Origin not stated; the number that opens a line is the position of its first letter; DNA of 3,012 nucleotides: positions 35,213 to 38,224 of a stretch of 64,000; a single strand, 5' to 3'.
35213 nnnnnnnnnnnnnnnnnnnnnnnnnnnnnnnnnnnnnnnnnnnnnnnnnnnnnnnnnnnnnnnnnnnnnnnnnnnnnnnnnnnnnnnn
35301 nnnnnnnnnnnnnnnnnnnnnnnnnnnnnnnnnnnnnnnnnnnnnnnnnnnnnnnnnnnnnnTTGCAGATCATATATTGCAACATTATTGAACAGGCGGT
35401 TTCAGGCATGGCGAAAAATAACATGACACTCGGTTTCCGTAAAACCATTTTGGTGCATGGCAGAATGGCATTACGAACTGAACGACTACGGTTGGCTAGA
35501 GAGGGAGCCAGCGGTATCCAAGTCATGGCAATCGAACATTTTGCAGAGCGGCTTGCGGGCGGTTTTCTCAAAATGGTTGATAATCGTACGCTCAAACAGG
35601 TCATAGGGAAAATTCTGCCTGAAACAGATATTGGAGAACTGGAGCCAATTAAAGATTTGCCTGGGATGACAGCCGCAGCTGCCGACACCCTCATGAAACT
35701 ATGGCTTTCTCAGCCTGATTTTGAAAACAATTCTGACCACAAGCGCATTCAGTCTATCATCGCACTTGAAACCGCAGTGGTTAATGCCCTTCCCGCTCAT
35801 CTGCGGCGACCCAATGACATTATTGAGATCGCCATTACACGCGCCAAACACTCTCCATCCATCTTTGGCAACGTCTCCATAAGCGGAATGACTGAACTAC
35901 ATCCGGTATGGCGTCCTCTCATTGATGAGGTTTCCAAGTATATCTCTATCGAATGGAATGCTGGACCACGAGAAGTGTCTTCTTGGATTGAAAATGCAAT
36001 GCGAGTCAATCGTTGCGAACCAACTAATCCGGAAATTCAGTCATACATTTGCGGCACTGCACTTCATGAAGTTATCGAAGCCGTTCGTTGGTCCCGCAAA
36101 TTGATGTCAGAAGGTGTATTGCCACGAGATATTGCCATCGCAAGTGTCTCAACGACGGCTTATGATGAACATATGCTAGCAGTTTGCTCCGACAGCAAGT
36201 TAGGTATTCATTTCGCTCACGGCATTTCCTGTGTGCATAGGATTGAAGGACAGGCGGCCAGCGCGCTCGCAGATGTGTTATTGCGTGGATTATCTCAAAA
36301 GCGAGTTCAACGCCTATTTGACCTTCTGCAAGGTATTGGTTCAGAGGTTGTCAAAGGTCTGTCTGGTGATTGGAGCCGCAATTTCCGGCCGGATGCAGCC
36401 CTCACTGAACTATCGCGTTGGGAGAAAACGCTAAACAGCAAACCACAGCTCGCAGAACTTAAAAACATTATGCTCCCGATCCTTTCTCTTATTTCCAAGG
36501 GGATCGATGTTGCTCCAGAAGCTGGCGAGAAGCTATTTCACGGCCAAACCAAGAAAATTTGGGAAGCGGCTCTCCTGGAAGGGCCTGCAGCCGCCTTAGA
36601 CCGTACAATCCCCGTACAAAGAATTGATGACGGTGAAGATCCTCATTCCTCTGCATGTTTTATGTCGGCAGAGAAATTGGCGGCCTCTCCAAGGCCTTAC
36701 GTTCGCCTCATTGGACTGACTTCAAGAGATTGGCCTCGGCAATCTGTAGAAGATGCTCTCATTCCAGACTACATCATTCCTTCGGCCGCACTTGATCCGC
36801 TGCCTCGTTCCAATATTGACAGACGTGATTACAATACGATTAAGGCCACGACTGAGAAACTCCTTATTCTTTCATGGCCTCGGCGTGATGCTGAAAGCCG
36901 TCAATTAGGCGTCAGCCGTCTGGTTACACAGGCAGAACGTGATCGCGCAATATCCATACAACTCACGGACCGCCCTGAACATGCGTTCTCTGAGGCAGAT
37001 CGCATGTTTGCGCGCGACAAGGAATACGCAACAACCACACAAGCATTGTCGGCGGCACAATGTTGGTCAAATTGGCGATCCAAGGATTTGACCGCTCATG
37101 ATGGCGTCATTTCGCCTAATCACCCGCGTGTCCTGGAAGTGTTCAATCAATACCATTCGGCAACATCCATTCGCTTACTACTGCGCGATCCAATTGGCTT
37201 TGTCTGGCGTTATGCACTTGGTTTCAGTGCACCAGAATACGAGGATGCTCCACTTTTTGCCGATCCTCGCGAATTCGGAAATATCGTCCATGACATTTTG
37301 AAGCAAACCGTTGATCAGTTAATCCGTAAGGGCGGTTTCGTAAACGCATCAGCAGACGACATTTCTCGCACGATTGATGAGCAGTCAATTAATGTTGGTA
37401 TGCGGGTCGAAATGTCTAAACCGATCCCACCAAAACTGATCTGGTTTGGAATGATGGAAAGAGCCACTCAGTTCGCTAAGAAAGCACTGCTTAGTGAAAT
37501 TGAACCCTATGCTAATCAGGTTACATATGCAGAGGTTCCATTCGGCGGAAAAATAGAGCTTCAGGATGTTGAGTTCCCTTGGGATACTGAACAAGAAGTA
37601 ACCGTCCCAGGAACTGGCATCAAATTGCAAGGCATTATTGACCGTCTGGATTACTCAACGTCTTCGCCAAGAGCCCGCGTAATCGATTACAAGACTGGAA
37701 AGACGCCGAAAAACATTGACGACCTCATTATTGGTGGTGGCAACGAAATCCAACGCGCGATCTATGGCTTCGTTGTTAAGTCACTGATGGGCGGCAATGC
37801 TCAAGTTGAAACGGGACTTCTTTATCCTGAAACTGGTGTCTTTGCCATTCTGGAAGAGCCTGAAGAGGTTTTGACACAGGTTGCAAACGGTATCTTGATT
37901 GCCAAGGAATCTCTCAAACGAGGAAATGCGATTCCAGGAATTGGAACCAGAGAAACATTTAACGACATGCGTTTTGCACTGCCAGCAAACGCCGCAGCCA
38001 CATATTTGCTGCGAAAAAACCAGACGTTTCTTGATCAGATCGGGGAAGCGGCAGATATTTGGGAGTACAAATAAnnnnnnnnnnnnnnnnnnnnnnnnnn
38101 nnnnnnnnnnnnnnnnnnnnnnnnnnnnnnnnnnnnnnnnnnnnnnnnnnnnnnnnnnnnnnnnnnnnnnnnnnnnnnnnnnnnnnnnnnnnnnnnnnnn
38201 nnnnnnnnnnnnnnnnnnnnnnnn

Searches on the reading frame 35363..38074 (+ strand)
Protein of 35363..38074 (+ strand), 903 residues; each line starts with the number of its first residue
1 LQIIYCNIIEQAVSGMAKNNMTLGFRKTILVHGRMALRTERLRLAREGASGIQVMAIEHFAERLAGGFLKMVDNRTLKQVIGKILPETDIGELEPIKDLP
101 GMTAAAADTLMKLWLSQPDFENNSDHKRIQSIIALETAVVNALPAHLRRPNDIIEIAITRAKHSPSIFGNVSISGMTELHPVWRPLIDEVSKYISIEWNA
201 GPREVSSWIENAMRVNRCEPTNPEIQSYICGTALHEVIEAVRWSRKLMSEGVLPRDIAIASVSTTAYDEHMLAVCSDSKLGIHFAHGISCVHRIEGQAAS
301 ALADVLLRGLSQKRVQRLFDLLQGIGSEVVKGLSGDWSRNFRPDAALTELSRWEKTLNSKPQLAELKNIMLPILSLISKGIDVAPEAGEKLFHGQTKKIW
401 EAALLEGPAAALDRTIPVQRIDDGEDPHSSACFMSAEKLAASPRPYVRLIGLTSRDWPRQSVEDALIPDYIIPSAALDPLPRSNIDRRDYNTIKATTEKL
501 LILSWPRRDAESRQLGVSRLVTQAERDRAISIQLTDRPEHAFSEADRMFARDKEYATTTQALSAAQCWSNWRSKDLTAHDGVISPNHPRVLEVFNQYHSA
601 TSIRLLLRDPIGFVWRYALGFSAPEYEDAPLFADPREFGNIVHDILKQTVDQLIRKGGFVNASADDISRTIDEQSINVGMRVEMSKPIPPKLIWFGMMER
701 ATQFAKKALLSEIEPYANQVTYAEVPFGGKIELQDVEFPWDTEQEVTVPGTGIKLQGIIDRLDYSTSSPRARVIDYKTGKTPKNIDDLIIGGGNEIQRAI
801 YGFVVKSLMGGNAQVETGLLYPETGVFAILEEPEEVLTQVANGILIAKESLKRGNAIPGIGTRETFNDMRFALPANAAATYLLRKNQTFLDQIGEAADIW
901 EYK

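Call 8: search_protein_families(library=phrogs, proteins=[window:35363-38074:+], max_evalue=0.001)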
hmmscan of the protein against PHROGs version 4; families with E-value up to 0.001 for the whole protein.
window:35363-38074:+ (903 aa): 1 family
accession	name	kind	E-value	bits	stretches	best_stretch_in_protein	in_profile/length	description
phrog_69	-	DNA, RNA and nucleotide metabolism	1.3e-05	25.4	1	699-811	166-253/501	exonuclease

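Call 9: search_protein_families(library=pfam, proteins=[window:35363-38074:+], max_evalue=0.001)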
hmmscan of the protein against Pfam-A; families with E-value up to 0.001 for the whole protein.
window:35363-38074:+ (903 aa): 1 family
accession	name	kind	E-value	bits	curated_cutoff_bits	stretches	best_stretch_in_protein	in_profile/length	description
PF12705.13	PDDEXK_1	-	1.6e-17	64.7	22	1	599-821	3-186/247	PD-(D/E)XK nuclease superfamily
